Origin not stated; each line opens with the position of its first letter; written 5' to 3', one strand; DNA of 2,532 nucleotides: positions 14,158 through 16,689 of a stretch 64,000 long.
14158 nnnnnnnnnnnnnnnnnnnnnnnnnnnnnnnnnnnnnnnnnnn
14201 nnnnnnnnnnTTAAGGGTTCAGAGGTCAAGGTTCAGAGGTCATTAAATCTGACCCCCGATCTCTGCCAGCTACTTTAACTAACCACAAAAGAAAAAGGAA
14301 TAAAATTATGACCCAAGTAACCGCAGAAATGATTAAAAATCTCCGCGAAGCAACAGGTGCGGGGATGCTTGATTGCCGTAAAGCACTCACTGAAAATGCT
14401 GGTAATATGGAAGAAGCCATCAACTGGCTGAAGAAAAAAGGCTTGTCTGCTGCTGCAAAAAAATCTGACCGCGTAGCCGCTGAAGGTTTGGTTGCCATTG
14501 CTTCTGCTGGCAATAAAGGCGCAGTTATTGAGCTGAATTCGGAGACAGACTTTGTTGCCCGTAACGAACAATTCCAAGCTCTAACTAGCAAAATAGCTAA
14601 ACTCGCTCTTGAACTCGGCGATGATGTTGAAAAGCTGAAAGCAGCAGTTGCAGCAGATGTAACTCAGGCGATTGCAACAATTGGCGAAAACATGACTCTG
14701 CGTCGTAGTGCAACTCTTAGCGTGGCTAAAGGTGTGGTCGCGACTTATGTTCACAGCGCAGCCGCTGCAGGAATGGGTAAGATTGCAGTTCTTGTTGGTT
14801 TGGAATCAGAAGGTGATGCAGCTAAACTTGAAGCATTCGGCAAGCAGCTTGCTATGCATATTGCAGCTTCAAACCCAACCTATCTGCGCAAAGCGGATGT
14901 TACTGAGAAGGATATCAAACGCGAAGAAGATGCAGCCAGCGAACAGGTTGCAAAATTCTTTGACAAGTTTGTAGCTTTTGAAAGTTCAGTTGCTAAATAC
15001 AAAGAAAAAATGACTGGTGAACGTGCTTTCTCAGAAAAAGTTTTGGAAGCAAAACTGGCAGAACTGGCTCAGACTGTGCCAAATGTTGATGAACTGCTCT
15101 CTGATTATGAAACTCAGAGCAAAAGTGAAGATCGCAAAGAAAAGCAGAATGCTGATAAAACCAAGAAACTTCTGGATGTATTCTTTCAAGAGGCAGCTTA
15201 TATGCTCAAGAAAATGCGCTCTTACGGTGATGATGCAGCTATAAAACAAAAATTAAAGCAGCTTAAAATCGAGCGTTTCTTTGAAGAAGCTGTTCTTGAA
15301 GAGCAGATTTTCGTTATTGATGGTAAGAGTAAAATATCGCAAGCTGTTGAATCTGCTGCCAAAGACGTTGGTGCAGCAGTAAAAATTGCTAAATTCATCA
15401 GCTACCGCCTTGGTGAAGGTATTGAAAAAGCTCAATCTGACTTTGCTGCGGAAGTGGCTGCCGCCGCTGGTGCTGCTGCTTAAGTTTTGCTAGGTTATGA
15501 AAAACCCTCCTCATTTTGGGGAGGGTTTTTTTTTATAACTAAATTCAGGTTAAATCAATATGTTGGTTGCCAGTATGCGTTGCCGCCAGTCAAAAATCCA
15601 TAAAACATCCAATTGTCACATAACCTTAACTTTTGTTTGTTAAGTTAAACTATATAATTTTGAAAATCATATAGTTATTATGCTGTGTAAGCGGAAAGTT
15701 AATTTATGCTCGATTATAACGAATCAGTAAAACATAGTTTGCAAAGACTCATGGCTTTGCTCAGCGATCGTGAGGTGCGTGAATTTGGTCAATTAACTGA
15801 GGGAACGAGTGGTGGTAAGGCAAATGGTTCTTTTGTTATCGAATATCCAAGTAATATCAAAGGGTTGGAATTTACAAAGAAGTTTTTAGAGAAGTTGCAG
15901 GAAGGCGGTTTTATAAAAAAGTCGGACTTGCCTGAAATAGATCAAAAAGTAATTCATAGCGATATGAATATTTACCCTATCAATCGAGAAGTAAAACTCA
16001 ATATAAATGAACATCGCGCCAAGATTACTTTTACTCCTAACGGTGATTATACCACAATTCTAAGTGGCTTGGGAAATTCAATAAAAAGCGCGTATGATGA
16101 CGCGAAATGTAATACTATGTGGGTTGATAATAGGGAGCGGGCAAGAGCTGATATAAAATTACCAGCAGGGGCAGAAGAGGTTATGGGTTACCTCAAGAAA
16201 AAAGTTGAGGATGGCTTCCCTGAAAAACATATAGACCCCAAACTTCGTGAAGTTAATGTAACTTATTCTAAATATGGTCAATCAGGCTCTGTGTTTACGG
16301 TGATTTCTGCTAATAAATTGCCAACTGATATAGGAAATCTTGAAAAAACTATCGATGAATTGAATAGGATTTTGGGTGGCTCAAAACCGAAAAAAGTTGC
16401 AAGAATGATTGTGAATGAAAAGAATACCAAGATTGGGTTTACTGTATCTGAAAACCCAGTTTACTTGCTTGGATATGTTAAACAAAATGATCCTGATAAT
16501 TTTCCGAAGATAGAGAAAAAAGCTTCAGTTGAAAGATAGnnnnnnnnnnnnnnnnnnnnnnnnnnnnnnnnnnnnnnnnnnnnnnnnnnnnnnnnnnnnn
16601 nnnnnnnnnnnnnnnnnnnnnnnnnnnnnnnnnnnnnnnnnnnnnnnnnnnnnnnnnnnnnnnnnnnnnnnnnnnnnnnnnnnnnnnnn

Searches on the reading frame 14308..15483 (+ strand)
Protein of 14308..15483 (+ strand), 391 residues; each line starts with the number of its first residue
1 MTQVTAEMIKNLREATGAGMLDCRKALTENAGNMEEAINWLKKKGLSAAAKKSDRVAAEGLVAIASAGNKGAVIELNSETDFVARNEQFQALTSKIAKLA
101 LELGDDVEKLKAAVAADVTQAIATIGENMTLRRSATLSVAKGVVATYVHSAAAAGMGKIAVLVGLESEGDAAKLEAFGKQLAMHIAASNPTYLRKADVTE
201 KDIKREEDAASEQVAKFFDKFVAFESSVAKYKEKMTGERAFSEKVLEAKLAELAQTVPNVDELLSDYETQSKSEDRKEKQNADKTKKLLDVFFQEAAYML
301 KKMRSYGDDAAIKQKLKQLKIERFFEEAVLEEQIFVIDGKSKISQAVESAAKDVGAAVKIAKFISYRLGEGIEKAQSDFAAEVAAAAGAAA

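Call 55: search_protein_families(library=ncbifam, proteins=[window:14308-15483:+], max_evalue=0.1)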
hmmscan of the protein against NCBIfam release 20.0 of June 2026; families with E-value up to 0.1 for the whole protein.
window:14308-15483:+ (391 aa): 2 families
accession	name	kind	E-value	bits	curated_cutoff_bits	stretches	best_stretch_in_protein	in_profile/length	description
TIGR00116.1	tsf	equivalog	2.1e-68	230.7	104.05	1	1-386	1-290/293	translation elongation factor Ts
NF001645.0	PRK00420.1-2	equivalog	0.033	14.2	162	0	90-115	62-87/106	hypothetical protein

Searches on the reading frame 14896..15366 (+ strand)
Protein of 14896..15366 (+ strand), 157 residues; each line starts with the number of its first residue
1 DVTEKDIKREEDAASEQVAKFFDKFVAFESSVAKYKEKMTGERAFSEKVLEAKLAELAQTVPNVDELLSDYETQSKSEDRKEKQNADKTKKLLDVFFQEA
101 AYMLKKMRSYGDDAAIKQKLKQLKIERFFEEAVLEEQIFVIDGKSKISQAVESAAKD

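Call 66: find_related_loci(query=window:14896-15366:+, collection=metagenome_contigs, flank=10000)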
Query seq(157 aa) (157 aa) in metagenome_contigs; peptide patterns used: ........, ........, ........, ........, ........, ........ (x = any residue, [..] = any of these).
240 stretches matched a pattern; 15 encode a relative of the query (tblastn E <= 1e-3); 14 distinct loci.
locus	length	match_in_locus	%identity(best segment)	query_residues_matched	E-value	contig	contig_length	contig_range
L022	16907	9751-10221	99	1-157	1e-99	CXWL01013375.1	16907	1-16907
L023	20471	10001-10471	89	1-157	7e-91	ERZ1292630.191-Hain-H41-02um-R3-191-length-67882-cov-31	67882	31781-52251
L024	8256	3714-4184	87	1-157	8e-89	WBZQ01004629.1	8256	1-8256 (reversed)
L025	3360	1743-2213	86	1-157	4e-86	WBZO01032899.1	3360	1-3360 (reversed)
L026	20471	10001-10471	80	1-157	2e-77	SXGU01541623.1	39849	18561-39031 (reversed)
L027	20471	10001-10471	89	1-157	7e-91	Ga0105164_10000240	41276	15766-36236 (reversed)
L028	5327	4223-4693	75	1-157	4e-69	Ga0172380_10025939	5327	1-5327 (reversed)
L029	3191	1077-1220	48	109-156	2e-8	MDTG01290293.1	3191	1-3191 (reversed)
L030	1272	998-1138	45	111-157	1e-7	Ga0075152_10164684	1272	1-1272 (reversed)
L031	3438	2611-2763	35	98-147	3e-5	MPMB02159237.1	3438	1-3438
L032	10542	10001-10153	35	98-147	3e-5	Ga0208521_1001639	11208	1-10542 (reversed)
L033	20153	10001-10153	35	98-147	3e-5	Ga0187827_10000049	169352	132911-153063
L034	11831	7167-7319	35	98-147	3e-5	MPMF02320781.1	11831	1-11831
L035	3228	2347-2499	35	98-147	3e-5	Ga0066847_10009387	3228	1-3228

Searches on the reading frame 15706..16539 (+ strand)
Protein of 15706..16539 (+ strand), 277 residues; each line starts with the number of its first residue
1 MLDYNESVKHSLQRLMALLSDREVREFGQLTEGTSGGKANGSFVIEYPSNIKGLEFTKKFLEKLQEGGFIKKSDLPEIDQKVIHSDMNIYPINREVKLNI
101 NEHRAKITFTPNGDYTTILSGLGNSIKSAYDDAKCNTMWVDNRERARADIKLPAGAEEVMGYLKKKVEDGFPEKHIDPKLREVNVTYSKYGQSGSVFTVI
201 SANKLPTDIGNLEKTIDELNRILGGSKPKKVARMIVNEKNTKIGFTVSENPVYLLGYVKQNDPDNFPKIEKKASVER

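Call 5: search_protein_families(library=pfam, proteins=[window:15706-16539:+], max_evalue=0.1)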
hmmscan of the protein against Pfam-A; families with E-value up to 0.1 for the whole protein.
window:15706-16539:+ (277 aa): 0 families

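Call 6: find_encoding_contigs(protein=window:15706-16539:+, flank=10000, max_places=6)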
Protein window:15706-16539:+ (277 aa): no gene with exactly this product is on record in the collection.

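Call 7: find_homologous_proteins(query=window:15706-16539:+, max_evalue=0.001)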
Query window:15706-16539:+ (277 aa): 4 proteins with E <= 0.001 among 451 candidates.
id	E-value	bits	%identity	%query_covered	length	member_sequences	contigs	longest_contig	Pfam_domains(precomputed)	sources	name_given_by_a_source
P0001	1.2e-179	613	100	100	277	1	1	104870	-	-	-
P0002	6.9e-68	247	49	100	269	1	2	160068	-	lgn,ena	-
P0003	1.5e-65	239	48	100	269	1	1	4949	-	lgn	-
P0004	7.9e-41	158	38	99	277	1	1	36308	-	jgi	jgi:hypothetical protein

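Call 8: find_encoding_contigs(protein=P0002, flank=10000, max_places=4)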
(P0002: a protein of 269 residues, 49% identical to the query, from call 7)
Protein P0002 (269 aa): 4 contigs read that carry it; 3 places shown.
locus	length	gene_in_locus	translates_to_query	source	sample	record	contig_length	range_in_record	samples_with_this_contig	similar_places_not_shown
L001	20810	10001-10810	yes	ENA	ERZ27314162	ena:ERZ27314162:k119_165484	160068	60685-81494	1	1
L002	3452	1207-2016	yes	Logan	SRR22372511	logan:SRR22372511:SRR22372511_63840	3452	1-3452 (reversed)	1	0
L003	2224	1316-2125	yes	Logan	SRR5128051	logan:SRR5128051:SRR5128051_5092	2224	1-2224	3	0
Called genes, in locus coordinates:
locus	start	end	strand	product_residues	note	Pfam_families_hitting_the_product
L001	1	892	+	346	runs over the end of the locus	PF00990:GGDEF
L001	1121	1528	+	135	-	PF03692:CxxCxxCC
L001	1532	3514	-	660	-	-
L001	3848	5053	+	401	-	-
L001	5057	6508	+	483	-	-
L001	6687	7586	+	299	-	PF00318:Ribosomal_S2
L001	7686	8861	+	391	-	PF00889:EF_TS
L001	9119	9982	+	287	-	-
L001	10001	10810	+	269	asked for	-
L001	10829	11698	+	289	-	-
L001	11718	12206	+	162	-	-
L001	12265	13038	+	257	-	PF00696:AA_kinase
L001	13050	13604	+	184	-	PF01765:RRF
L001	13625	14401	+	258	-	PF01255:Prenyltransf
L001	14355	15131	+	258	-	PF01148:CTP_transf_1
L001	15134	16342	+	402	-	PF02670:DXP_reductoisom, PF08436:DXP_redisom_C, PF13288:DXPR_C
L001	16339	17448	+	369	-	PF02163:Peptidase_M50, PF00595:PDZ (weak), PF13180:PDZ_2, PF17820:PDZ_6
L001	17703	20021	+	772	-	PF07244:POTRA, PF08478:POTRA_1 (faint), PF07244:POTRA, PF01103:Omp85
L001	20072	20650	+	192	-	PF03938:OmpH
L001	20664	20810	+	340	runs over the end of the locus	PF04613:LpxD, PF24894:Hexapep_GlmU (faint), PF25084:LbH_EIF2B, PF25087:GMPPB_C, PF14602:Hexapep_2 (faint), PF00132:Hexapep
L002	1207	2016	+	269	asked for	-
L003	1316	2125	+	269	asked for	-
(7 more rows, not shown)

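Call 9: find_encoding_contigs(protein=P0004, flank=10000, max_places=4)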
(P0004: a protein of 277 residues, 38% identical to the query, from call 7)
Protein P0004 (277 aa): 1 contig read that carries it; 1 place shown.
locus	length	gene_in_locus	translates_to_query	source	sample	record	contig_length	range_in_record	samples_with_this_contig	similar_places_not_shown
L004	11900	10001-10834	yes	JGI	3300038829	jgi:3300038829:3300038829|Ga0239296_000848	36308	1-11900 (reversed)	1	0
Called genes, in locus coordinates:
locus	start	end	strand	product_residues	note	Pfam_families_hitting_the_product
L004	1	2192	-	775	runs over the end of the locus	PF08478:POTRA_1 (faint), PF07244:POTRA, PF01103:Omp85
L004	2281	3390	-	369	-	PF02163:Peptidase_M50, PF13180:PDZ_2 (weak), PF17820:PDZ_6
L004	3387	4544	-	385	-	PF02670:DXP_reductoisom, PF08436:DXP_redisom_C, PF13288:DXPR_C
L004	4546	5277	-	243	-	PF01148:CTP_transf_1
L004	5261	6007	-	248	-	PF01255:Prenyltransf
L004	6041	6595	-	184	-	PF01765:RRF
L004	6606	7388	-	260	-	PF00696:AA_kinase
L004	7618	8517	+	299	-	PF00318:Ribosomal_S2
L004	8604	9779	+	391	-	PF25025:EF-Ts_N (faint), PF00889:EF_TS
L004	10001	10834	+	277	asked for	-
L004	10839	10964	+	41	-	-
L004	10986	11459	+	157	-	-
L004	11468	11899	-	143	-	?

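Call 32: find_homologous_proteins(query=A2, max_evalue=0.01)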
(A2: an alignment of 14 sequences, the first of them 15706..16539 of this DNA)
Query A2 (14 sequences) (277 aa, profile of the alignment): 9 proteins with E <= 0.01 among 6374 candidates.
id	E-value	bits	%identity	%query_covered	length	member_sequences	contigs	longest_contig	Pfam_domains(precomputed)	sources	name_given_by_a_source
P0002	8.5e-99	348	49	100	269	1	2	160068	-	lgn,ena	-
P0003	2.8e-94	333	48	100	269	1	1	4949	-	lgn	-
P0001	1.8e-93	331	100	100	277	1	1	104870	-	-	-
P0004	7.4e-87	309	38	99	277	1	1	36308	-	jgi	jgi:hypothetical protein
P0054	1.1e-74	269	26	53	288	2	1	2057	-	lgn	-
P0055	7.9e-74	266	28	41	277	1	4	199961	-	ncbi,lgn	-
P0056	5.4e-64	234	28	41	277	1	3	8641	-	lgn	-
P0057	2.7e-56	209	28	39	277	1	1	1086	-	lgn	-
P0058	7.3e-42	162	25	86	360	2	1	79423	-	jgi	-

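Call 42: predict_structure(alignment_id=A3)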
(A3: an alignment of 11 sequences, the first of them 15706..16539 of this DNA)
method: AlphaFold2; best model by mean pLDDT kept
length: 277 residues; sequences in the alignment: 11
mean_pLDDT: 70.4   pTM: 0.49
mean pLDDT of the five models: 70.4, 69.5, 69.2, 67.6, 67.0
residues with pLDDT >= 90: 30; 70-90: 133; 50-70: 70; < 50: 44
segments of 3 or more residues with pLDDT < 50: 23-25, 135-152, 182-194, 270-277
pLDDT, mean of each block of 10 residues (from residue 1): 76 85 63 77 88 87 92 82 64 87 88 85 89 52 33 64 77 60 40 51 63 82 65 63 69 75 67 37
secondary structure, 60 per line:
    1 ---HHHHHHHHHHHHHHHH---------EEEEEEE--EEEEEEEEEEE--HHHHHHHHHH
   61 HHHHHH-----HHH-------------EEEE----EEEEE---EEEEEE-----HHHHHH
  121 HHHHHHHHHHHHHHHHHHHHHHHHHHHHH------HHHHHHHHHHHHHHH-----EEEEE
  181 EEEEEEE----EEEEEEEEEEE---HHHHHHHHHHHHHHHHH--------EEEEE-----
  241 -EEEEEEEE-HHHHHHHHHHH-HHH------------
elements in order: H4-19 E29-35 E38-48 H51-66 E88-91 E96-100 E104-109 H115-149 H156-170 E176-187 E192-202 H206-222 E231-235 E242-249 H251-261

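Call 44: fold_search(model_id=the predicted structure, library=pdb)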
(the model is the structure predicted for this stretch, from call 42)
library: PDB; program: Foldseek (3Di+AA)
matches with E <= 10: 598; with E <= 0.001: 0
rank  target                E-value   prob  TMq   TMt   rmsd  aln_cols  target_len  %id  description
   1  3fd2_A                1.9e-03  0.60  0.20  0.17  22.8       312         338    9  Crystal structure of mMsoI/DNA complex with calcium (released 2009-06-30)
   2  3qqy_A                8.5e-03  0.41  0.19  0.18  20.7       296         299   12  Crystal structure of a novel LAGLIDADG homing endonuclease, I-OnuI (from Ophiostoma novo-ulmi subsp. americana) (released 2011-07-20)
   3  9pz7_A                1.6e-02  0.33  0.19  0.18  22.0       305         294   12  One of a series of engineered variants of I-OnuI meganuclease targeting altered DNA target sequence (released 2025-09-10)
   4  6w17_D                3.4e-02  0.23  0.21  0.20  17.1       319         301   11  Structure of Dip1-activated Arp2/3 complex with nucleated actin filament (released 2020-08-12)
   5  3rv6_A                4.5e-02  0.06  0.11  0.08  22.0       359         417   10  Structure of a M. tuberculosis Salicylate Synthase, MbtI, in Complex with an Inhibitor with Phenyl R-Group (released 2012-05-09)
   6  9q7z_D                5.6e-02  0.87  0.20  0.20   5.8       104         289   12  One of a series of engineered variants of I-OnuI meganuclease targeting altered DNA target sequence (released 2025-09-10)
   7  4qvu                  6.6e-02  0.23  0.18  0.22  17.1       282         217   10  Crystal structure of a DUF4931 family protein (BCE0241) from Bacillus cereus ATCC 10987 at 2.65 A resolution (released 2014-08-06)
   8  8yqt_C                7.8e-02  0.41  0.18  0.15  17.0       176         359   14  African swine fever virus RNA Polymerase-M1249L complex2 (released 2024-11-06)
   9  3rv9_A                8.2e-02  0.09  0.15  0.11  22.3       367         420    9  Structure of a M. tuberculosis Salicylate Synthase, MbtI, in Complex with an Inhibitor with Ethyl R-Group (released 2012-05-09)
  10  2jzx_MODEL_1_A        1.3e-01  0.15  0.15  0.23  18.5       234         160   11  PCBP2 KH1-KH2 domains (released 2008-08-12)
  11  2rjz_A                1.4e-01  0.51  0.19  0.32  15.3       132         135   14  Crystal structure of the type 4 fimbrial biogenesis protein PilO from Pseudomonas aeruginosa (released 2007-11-06)
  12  9a6f_A                1.4e-01  0.10  0.13  0.13  17.4       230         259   10  Integrative model of CODY-YPPF by crosslinking MS and deep learning (released 2024-09-18)
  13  3rv7_C                1.4e-01  0.04  0.11  0.09  21.6       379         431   10  Structure of a M. tuberculosis Salicylate Synthase, MbtI, in Complex with an Inhibitor with Isopropyl R-Group (released 2012-05-09)
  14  6za4_B                1.7e-01  0.06  0.14  0.10  22.8       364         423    9  M. tuberculosis salicylate synthase MbtI in complex with 5-(3-cyanophenyl)furan-2-carboxylate (released 2020-07-01)
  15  9a0j_P                2.1e-01  0.06  0.09  0.05  23.2       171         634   12  Deep learning enables the atomic structure determination of the Fanconi Anemia core complex from cryoEM (released 2020-09-15)
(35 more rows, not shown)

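Call 55: search_protein_families(library=ncbifam, proteins=[window:15706-16539:+], max_evalue=0.1)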
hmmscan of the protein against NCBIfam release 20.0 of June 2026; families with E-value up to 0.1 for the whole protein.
window:15706-16539:+ (277 aa): 0 families

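Call 56: search_protein_families(library=padloc, proteins=[window:15706-16539:+], max_evalue=0.1)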
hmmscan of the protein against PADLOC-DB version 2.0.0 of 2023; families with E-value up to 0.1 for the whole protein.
window:15706-16539:+ (277 aa): 0 families

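Call 57: search_protein_families(library=pfam, alignment_id=A2, max_evalue=10)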
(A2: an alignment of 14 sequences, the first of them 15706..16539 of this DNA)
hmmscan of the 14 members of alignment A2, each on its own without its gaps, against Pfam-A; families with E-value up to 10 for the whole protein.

A. member 1, window:15706-16539:+ (277 aa): 0 families

B. families by the number of members that match (of 14 scanned): 13 families
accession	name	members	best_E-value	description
PF01883.24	FeS_assembly_P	2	0.027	Iron-sulfur cluster assembly protein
PF20442.3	BrxL_N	2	0.052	BREX system Lon protease-like protein BrxL N-terminal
PF06183.18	DinI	2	0.062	DinI-like family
PF03333.19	PapB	2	0.066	Adhesin biosynthesis transcription regulatory protein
PF11485.14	STK_08120-like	1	0.022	STK_08120-like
PF09383.16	NIL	1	0.038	NIL domain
PF09602.15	PhaP_Bmeg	1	0.044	Polyhydroxyalkanoic acid inclusion protein (PhaP_Bmeg)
PF02706.20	Wzz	1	0.046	Chain length determinant protein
PF13155.12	Toprim_2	1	0.075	Toprim-like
PF12478.13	UBAP2-Lig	1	0.11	UBAP2/protein lingerer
PF01191.24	RNA_pol_Rpb5_C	1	0.12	RNA polymerase Rpb5, C-terminal domain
PF11214.13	Med2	1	0.15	Mediator complex subunit 2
PF20033.5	DUF6438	1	0.33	Domain of unknown function (DUF6438)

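Call 61: fold_search(model_id=the predicted structure, library=viral)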
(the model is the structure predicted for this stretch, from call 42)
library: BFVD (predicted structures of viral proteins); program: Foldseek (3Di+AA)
matches with E <= 10: 727; with E <= 0.001: 0
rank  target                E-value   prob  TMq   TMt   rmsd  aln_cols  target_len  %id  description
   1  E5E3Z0                3.4e-03  0.47  0.17  0.19  16.4       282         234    8  Uncharacterized protein [Acinetobacter phage Acj61]
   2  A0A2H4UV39            5.6e-03  0.99  0.25  0.16  11.9       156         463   12  Uncharacterized protein [Bodo saltans virus]
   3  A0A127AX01            1.5e-02  0.21  0.17  0.15  19.8       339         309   10  Uncharacterized protein [Bacillus phage SP-15]
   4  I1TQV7                4.1e-02  0.21  0.13  0.14  14.3       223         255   12  (no name in the UniProt tables at hand)
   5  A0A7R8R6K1            4.1e-02  0.15  0.15  0.15  18.2       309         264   11  Uncharacterized protein [Klebsiella phage vB_KvM-Eowyn]
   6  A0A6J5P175            5.2e-02  0.10  0.13  0.10  22.6       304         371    9  Uncharacterized protein [uncultured Caudovirales phage]
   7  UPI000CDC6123         5.5e-02  0.12  0.15  0.08  22.8       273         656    8  (no name look-up for this kind of identifier)
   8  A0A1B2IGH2            5.8e-02  0.10  0.14  0.12  18.6       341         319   10  (no name in the UniProt tables at hand)
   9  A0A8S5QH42            8.1e-02  0.20  0.18  0.24  15.6       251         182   10  Uncharacterized protein [Myoviridae sp. ctdNl2]
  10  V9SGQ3                8.5e-02  0.23  0.23  0.09  11.5       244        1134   13  Putative early transcription factor large subunit [Tunisvirus fontaine2]
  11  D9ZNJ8                9.5e-02  0.15  0.14  0.17  17.0       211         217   15  (no name in the UniProt tables at hand)
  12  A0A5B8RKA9            1.0e-01  0.06  0.12  0.09  23.8       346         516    8  118R [Iridovirus Liz-CrIV]
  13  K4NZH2                1.1e-01  0.35  0.16  0.27   8.0       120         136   11  Uncharacterized protein [Sulfolobales Mexican rod-shaped virus 1]
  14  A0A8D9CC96            1.1e-01  0.38  0.25  0.29  13.1       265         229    8  DUF2786 domain-containing protein [uncultured marine phage]
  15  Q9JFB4                1.1e-01  0.30  0.20  0.07  24.8       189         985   16  DNA-directed RNA polymerase 147 kDa polypeptide [Vaccinia virus (strain Tian Tan)]
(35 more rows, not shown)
